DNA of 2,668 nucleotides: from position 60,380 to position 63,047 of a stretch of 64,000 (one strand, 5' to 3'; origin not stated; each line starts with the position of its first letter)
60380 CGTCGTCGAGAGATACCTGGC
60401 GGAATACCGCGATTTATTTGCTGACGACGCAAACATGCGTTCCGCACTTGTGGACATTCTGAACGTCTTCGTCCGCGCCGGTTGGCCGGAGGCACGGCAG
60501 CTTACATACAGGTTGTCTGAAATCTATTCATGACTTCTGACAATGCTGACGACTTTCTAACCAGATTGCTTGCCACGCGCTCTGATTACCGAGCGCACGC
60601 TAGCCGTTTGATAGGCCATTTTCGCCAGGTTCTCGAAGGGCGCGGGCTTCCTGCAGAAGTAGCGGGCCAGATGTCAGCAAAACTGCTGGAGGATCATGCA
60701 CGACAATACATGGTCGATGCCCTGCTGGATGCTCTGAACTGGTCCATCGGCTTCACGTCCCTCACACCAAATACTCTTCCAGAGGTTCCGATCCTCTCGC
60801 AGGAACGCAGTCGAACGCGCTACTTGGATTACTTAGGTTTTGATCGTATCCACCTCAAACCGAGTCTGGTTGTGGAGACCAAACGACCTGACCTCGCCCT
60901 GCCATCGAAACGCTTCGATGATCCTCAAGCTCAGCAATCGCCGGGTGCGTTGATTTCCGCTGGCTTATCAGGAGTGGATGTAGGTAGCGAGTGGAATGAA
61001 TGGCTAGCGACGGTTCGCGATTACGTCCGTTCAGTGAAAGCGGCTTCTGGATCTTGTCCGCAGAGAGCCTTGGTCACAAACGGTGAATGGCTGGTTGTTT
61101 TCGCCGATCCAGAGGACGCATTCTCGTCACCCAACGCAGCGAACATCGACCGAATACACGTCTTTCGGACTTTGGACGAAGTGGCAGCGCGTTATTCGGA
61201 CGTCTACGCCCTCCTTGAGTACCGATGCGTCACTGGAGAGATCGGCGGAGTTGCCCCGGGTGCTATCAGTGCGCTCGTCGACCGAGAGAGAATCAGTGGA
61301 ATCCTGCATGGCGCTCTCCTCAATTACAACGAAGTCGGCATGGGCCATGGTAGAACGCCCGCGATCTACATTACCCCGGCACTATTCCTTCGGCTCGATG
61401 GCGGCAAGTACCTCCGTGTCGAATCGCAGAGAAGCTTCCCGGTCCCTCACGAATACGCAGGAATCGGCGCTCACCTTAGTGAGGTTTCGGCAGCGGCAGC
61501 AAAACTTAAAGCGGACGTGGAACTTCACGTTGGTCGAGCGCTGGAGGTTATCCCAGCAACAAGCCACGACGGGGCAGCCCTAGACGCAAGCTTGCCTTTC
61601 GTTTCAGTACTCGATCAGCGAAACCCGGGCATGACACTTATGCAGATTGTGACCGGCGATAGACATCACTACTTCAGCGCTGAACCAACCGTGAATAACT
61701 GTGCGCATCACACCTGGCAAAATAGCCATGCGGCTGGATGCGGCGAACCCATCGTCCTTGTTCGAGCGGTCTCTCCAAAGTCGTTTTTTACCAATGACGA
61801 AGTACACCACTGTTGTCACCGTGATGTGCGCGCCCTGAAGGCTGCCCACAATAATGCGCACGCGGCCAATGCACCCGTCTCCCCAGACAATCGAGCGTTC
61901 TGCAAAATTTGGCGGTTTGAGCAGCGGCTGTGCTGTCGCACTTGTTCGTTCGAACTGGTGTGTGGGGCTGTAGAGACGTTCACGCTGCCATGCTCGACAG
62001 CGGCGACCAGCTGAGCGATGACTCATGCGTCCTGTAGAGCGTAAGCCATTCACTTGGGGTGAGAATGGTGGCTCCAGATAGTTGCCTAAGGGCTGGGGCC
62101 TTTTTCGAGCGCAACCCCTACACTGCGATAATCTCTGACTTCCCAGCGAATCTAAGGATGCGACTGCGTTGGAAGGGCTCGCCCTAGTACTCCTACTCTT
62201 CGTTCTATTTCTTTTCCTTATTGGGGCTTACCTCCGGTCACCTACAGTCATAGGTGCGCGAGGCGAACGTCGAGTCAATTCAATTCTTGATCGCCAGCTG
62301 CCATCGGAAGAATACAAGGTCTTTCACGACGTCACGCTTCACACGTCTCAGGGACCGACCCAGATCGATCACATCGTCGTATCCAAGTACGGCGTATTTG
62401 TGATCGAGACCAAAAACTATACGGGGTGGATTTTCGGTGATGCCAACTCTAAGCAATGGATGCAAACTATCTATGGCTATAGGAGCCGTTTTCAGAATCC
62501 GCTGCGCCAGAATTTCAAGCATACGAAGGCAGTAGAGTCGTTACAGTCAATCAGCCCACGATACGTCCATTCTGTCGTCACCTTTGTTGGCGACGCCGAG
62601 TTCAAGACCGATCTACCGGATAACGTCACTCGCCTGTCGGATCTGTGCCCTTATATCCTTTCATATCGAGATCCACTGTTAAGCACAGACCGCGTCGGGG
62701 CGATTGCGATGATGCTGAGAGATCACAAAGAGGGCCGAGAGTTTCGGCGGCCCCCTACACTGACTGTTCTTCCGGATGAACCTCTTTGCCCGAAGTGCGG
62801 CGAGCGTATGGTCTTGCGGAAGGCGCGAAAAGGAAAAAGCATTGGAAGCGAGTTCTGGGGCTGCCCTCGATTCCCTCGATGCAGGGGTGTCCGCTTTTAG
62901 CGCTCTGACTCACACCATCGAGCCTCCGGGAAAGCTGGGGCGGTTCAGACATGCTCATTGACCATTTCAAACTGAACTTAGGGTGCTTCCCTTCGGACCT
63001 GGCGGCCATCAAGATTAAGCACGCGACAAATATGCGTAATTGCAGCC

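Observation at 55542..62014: Translationally coupled pair: giant nuclease-STAND NTPase-helical-repeat protein plus HsdR-N-like/Cys-His protein, a candidate uncharacterised anti-phage system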

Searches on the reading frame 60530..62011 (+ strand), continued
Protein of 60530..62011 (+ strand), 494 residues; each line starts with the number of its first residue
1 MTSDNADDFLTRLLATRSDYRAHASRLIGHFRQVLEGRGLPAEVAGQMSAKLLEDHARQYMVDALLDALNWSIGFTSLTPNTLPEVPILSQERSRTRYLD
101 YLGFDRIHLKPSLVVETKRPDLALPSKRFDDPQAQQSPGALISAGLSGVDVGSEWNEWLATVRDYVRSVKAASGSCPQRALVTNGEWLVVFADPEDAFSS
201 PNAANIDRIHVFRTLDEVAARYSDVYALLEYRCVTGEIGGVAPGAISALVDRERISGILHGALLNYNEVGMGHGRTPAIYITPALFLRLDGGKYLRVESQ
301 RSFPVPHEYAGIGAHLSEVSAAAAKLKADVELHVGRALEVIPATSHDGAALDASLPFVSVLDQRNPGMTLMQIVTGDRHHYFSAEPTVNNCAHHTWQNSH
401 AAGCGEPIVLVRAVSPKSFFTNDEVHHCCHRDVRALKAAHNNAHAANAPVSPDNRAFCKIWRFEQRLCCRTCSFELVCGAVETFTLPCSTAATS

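Call 88: get_annotated_region(hit=H2, flank=9000)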
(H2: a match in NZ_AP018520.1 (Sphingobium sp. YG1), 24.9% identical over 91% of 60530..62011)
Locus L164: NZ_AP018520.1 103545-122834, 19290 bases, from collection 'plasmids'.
description: Sphingobium sp. YG1 plasmid pYGP1, complete sequence
organism: Sphingobium sp. YG1 (NCBI taxid 2082188)
taxonomy: Bacteria; Pseudomonadota; Alphaproteobacteria; Sphingomonadales; Sphingomonadaceae; Sphingobium; Sphingobium sp. YG1
host: -; source: -; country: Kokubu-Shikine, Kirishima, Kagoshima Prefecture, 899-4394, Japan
typing (MOB-suite, as given by PLSDB): conjugative; relaxase MOBF; mating-pair formation MPF_F
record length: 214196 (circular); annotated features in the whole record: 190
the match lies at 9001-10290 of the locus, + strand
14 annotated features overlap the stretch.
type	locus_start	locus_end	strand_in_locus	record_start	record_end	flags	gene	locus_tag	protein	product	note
CDS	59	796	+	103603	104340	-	-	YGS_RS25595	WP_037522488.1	response regulator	GO:0000160 - phosphorelay signal transduction system [Evidence IEA]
CDS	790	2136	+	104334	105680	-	-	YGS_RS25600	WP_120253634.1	ATP-binding protein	-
CDS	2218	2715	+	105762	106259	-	-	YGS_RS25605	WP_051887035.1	RcnB family protein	-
CDS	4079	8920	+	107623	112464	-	-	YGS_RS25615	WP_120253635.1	ATP-binding protein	-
CDS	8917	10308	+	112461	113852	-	-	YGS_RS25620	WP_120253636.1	hypothetical protein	-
CDS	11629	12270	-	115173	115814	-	-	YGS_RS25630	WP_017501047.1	hypothetical protein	-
CDS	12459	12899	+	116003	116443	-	-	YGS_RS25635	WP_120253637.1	GNAT family N-acetyltransferase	-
CDS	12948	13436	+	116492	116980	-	-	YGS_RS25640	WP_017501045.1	hypothetical protein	-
CDS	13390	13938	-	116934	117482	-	-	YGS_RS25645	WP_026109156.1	thermonuclease family protein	-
CDS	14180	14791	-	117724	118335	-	-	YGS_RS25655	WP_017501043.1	hypothetical protein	-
CDS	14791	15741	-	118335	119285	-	-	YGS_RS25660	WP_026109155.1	zincin-like metallopeptidase domain-containing protein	-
CDS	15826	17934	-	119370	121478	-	-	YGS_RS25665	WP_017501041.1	ParB/RepB/Spo0J family partition protein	-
CDS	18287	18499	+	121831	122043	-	-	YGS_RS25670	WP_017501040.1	hypothetical protein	-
CDS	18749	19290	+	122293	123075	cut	-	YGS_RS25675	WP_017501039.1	DUF4238 domain-containing protein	-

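Call 89: search_protein_families(library=phrogs, proteins=[window:60530-62011:+], max_evalue=0.01)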
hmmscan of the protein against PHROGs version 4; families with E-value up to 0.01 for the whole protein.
window:60530-62011:+ (494 aa): 0 families

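Call 91: fold_search(model_id=the predicted structure, library=viral)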
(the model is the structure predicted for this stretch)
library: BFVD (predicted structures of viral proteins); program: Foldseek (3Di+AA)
matches with E <= 10: 196; with E <= 0.001: 0
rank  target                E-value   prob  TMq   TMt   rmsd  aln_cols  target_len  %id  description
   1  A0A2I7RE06            5.4e-03  0.41  0.10  0.14  23.4       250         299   14  (no name in the UniProt tables at hand)
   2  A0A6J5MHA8            6.5e-03  0.75  0.10  0.24  15.8       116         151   17  Essential recombination function protein [uncultured Caudovirales phage]
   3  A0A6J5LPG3            1.7e-02  0.30  0.10  0.18  24.4       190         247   12  Essential recombination function protein [uncultured Caudovirales phage]
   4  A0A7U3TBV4            1.9e-02  0.38  0.09  0.21  18.8       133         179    8  (no name in the UniProt tables at hand)
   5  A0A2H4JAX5            2.3e-02  0.28  0.10  0.20  18.1       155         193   13  Putative ERF-like protein [uncultured Caudovirales phage]
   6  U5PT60                3.3e-02  0.28  0.10  0.18  18.6       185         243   12  Uncharacterized protein [Clavibacter phage CN1A]
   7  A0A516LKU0            5.8e-02  0.25  0.10  0.13  13.5       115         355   11  (no name in the UniProt tables at hand)
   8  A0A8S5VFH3            6.1e-02  0.47  0.08  0.14   8.5        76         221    9  Uncharacterized protein [Siphoviridae sp. ct1da40]
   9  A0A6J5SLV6            6.5e-02  0.18  0.09  0.17  15.1       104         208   10  Essential recombination function protein [uncultured Caudovirales phage]
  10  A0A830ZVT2            8.2e-02  0.08  0.08  0.14  26.4       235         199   10  Tail fiber protein [Enterococcus phage Entfac.YE1]
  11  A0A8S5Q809            1.2e-01  0.23  0.11  0.20  14.8       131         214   14  ERF superfamily protein [Myoviridae sp. ctAca11]
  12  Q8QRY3                1.6e-01  0.07  0.10  0.16  20.5       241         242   12  Envelope glycoprotein UL130 [Panine betaherpesvirus 2]
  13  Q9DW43                1.7e-01  0.06  0.09  0.12  26.2       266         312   10  Pr151.2 [Rat cytomegalovirus (strain Maastricht)]
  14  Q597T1                1.8e-01  0.16  0.08  0.19  12.7       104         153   12  Uncharacterized protein [Lactobacillus phage phiJL-1]
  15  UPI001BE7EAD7         1.8e-01  0.08  0.15  0.12  24.3       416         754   13  (no name look-up for this kind of identifier)
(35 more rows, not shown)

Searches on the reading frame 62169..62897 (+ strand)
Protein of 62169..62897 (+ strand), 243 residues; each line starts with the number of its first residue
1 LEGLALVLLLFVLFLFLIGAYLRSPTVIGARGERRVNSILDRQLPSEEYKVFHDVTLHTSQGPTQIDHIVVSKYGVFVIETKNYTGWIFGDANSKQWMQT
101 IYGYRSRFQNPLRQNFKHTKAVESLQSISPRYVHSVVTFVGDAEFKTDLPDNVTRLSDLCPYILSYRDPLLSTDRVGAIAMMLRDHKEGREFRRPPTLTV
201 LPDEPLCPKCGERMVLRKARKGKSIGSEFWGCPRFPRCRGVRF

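Call 6: search_protein_families(library=pfam, proteins=[window:62169-62897:+], max_evalue=0.1)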
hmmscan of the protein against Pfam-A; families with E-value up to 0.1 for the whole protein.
window:62169-62897:+ (243 aa): 3 families
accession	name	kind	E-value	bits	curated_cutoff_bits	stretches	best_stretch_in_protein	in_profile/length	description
PF08378.17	NERD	-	2.8e-35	121.6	22.1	1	29-140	2-111/111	Nuclease-related domain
PF01396.24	Zn_ribbon_Top1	-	7.9e-09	35.6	32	1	206-242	3-34/39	Topoisomerase DNA binding C4 zinc finger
PF06839.17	Zn_ribbon_GRF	-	0.023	15.2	25.9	1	205-236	1-32/45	GRF zinc finger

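Call 7: search_protein_families(library=padloc, proteins=[window:62169-62897:+], max_evalue=0.1)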
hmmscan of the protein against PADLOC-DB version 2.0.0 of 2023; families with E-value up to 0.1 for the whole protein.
window:62169-62897:+ (243 aa): 3 families
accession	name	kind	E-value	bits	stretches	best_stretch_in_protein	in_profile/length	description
PDLC02512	PglW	-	1.6e-10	37.6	1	38-143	22-128/1403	PglW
PDLC03921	MkoA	-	0.0062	12.2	1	40-146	21-130/1607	-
PDLC02513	PglW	-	0.034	9.3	1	40-104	23-86/1413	PglW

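Call 49: search_protein_families(library=ncbifam, proteins=[window:62169-62897:+], max_evalue=0.1)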
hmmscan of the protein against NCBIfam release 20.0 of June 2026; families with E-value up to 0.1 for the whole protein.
window:62169-62897:+ (243 aa): 3 families
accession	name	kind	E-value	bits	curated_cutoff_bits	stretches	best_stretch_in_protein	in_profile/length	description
NF047741.1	antiphage_MADS6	equivalog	1.1e-13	50.5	460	1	31-165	13-151/612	methylation-associated defense system protein kinase MAD6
NF033442.0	BREX_PglW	equivalog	6.3e-08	30.8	990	1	38-143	19-127/1391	BREX system serine/threonine kinase PglW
NF005555.0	PRK07220.1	equivalog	0.035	12.4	635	1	207-239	592-620/740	DNA topoisomerase I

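Call 89: search_protein_families(library=phrogs, proteins=[window:62169-62897:+], max_evalue=0.01)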
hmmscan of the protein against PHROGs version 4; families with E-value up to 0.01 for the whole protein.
window:62169-62897:+ (243 aa): 2 families
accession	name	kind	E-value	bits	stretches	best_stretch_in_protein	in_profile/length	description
phrog_21557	-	unknown function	1.1e-27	98.3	1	27-242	33-248/249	-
phrog_16932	-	unknown function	0.0011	19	1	202-235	395-425/480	-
